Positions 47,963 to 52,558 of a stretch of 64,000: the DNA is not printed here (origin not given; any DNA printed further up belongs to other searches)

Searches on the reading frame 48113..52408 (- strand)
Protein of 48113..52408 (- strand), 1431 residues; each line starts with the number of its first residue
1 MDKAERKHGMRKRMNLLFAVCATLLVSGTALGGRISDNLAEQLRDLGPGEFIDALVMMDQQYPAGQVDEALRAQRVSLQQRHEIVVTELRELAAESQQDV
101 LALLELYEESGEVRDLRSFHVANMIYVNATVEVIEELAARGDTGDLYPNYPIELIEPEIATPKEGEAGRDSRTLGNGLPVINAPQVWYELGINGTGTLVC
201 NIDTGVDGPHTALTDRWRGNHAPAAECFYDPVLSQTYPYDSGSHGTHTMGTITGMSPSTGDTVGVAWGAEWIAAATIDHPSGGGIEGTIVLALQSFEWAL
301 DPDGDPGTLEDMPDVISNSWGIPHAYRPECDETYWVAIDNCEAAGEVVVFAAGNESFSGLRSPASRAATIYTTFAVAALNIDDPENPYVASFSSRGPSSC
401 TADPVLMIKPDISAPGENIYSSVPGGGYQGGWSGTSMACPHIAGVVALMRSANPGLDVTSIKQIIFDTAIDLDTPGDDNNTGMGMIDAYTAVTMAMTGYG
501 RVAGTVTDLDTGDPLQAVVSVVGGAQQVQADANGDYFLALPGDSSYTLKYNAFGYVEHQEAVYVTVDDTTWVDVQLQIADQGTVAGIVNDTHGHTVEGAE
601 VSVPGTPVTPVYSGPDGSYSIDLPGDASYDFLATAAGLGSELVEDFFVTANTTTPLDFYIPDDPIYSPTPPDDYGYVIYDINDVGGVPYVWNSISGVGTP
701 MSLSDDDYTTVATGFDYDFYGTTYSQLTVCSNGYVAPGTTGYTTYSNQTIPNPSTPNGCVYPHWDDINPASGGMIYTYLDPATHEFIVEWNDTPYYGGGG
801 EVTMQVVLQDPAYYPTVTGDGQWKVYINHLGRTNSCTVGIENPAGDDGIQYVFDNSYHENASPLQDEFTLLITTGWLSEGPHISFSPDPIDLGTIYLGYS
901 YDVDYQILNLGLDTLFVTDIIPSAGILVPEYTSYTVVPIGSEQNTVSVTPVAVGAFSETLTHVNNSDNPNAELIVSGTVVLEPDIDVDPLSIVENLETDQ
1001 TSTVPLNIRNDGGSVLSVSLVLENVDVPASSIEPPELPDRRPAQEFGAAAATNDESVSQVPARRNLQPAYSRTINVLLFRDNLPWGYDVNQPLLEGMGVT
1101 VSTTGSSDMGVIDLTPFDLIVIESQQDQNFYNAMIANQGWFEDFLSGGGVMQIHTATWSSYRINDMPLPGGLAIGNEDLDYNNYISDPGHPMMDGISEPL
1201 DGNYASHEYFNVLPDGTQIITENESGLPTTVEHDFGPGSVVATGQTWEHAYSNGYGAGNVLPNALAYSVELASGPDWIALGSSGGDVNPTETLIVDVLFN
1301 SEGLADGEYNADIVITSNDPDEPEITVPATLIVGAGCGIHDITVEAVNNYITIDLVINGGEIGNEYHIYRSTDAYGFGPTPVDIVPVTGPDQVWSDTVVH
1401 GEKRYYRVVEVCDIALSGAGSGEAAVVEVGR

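Call 25: search_protein_families(library=pfam, proteins=[window:48113-52408:-], max_evalue=0.1)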
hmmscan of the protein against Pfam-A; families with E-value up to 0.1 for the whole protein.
window:48113-52408:- (1431 aa): 6 families
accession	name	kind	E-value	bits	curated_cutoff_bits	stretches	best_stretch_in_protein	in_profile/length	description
PF00082.27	Peptidase_S8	-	4.6e-45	154.6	21.8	1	194-484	1-288/288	Subtilase family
PF13620.12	CarboxypepD_reg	-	5.6e-19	68.7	32.3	2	502-577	2-82/82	Carboxypeptidase regulatory-like domain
PF13715.12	CarbopepD_reg_2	-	3.5e-11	43.4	32.2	1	502-577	1-77/88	CarboxypepD_reg-like domain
PF22544.2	HYDIN_VesB_CFA65-like_Ig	-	6.6e-09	36.4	25.5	1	881-977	1-99/100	HYDIN/CFA65/VesB-like, Ig-like domain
PF07610.17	DUF1573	-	4.1e-08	33.6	26.1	1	883-979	1-98/98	Protein of unknown function (DUF1573)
PF00975.26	Thioesterase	-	0.086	13.5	26.4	0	28-100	72-135/226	Thioesterase domain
